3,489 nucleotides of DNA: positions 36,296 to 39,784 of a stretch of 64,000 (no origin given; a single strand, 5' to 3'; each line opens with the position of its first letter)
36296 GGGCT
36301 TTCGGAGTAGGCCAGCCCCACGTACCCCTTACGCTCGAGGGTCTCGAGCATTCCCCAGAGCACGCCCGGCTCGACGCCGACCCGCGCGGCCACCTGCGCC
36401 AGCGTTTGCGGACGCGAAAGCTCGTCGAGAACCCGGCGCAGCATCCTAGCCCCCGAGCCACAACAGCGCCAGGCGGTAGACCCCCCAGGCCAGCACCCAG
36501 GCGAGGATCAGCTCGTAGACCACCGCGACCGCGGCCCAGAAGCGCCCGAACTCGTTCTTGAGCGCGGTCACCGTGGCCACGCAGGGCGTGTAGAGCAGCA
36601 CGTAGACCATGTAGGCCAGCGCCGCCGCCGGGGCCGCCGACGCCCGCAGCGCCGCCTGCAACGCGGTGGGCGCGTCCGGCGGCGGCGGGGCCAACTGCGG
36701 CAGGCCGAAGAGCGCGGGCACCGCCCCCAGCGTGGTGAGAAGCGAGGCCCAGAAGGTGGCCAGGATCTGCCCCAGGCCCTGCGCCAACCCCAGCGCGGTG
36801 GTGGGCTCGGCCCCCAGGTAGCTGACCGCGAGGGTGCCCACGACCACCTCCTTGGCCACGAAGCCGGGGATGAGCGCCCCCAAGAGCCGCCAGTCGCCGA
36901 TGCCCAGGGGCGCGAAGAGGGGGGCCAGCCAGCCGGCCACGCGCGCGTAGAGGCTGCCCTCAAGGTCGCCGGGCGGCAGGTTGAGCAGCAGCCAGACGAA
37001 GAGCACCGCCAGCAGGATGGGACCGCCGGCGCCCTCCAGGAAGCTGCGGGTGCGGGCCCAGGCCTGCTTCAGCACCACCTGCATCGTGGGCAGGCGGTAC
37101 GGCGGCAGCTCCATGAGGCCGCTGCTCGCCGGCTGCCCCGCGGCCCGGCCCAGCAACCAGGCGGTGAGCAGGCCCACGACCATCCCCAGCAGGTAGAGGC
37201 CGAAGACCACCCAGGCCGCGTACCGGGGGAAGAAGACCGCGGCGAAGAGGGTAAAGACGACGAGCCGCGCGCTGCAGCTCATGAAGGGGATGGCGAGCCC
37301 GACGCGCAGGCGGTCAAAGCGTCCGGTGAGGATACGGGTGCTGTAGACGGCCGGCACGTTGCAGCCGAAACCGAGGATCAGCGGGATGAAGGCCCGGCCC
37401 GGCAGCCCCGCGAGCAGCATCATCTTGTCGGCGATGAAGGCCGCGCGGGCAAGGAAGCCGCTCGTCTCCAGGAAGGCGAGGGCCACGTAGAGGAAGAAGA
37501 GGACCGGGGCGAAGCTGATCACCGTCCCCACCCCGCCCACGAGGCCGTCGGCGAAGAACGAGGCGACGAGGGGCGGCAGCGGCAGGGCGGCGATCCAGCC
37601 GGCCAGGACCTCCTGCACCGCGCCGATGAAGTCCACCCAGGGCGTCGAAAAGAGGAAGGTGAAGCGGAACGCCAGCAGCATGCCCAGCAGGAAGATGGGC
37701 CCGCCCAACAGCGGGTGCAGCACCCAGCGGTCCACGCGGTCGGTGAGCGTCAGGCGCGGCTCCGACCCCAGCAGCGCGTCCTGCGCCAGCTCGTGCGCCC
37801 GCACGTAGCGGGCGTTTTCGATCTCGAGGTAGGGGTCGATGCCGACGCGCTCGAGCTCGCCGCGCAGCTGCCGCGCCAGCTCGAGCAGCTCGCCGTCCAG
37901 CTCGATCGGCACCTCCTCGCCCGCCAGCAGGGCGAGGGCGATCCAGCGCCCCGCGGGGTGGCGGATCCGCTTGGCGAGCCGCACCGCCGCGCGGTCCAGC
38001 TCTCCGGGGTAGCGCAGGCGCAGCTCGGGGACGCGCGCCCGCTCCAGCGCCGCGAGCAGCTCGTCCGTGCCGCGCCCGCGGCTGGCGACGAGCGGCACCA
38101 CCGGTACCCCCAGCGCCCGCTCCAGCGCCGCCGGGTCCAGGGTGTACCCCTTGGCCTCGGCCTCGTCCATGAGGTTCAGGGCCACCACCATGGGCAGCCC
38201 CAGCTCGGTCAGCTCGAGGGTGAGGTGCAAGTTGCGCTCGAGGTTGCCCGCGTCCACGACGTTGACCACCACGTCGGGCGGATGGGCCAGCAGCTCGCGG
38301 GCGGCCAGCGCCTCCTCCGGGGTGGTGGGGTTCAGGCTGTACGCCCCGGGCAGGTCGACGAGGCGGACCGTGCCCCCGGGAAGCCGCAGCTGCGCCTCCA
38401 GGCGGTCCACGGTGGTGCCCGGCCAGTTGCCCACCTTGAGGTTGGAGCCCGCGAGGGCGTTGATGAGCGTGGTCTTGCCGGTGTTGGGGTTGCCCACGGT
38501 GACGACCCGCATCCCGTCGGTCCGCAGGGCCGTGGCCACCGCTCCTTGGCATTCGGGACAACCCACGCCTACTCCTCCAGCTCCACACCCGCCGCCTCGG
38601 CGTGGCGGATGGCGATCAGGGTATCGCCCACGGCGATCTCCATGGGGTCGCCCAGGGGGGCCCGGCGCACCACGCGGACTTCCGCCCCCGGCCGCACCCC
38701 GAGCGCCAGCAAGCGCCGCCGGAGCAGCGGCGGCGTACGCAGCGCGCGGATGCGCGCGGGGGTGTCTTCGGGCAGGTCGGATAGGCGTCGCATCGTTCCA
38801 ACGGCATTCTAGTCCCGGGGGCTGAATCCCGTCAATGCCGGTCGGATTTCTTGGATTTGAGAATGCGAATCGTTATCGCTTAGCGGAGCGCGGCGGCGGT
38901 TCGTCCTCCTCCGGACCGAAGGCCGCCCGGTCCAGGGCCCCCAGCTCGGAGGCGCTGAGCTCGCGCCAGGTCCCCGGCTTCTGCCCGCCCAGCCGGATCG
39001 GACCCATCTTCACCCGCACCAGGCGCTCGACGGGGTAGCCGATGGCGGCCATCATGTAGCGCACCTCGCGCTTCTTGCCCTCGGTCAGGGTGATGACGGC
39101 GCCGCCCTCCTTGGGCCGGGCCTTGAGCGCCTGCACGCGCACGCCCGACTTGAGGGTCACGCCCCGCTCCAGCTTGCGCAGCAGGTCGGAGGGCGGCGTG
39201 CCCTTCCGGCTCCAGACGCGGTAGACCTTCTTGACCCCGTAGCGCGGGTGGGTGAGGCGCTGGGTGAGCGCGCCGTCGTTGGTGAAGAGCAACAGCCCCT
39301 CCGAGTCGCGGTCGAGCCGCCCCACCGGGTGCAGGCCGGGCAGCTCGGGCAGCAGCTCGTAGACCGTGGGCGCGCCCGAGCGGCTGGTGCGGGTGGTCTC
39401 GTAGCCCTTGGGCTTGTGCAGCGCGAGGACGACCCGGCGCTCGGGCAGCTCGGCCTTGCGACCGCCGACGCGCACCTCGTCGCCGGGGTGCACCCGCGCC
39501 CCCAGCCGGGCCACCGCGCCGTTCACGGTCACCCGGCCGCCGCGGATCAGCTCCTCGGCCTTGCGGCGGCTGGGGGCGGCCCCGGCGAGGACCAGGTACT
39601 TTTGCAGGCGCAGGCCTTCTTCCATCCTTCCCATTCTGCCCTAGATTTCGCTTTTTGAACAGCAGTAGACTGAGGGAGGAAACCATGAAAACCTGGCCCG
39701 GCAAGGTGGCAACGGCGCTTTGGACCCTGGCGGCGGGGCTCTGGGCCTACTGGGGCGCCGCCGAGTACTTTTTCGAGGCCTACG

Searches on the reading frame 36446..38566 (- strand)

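Call 27: search_protein_families(library=pfam, proteins=[window:36446-38566:-], max_evalue=0.00001)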
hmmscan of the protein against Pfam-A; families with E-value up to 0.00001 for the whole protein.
window:36446-38566:- (706 aa): 4 families
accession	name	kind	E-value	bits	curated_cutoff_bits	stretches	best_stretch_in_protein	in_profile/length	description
PF02421.24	FeoB_N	-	6.2e-58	195.2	27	1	20-173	2-155/156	Ferrous iron transport protein B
PF07670.19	Gate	-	3.7e-28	98.5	29.6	2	349-442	1-101/104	Nucleoside recognition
PF01926.29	MMR_HSR1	-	2.3e-19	70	21.9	1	20-131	1-112/113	50S ribosome-binding GTPase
PF07664.17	FeoB_C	-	3.2e-16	59.2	26.6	1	454-505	1-54/54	Ferrous iron transport protein B C terminus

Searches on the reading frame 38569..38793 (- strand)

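Call 27: search_protein_families(library=pfam, proteins=[window:38569-38793:-], max_evalue=0.00001)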
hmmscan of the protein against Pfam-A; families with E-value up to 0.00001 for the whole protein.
window:38569-38793:- (74 aa): 1 family
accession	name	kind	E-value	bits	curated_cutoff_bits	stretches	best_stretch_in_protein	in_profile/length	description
PF04023.20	FeoA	-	2.3e-21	76.1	23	1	3-73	2-73/74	FeoA domain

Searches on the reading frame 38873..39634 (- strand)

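Call 27: search_protein_families(library=pfam, proteins=[window:38873-39634:-], max_evalue=0.00001)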
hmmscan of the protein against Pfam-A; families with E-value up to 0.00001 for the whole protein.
window:38873-39634:- (253 aa): 2 families
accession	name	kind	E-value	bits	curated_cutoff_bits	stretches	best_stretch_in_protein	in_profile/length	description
PF00849.27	PseudoU_synth_2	-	4.3e-18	66.4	26.8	1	69-197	2-152/152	RNA pseudouridylate synthase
PF01479.30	S4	-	1.6e-15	57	22.8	1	8-54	1-48/48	S4 domain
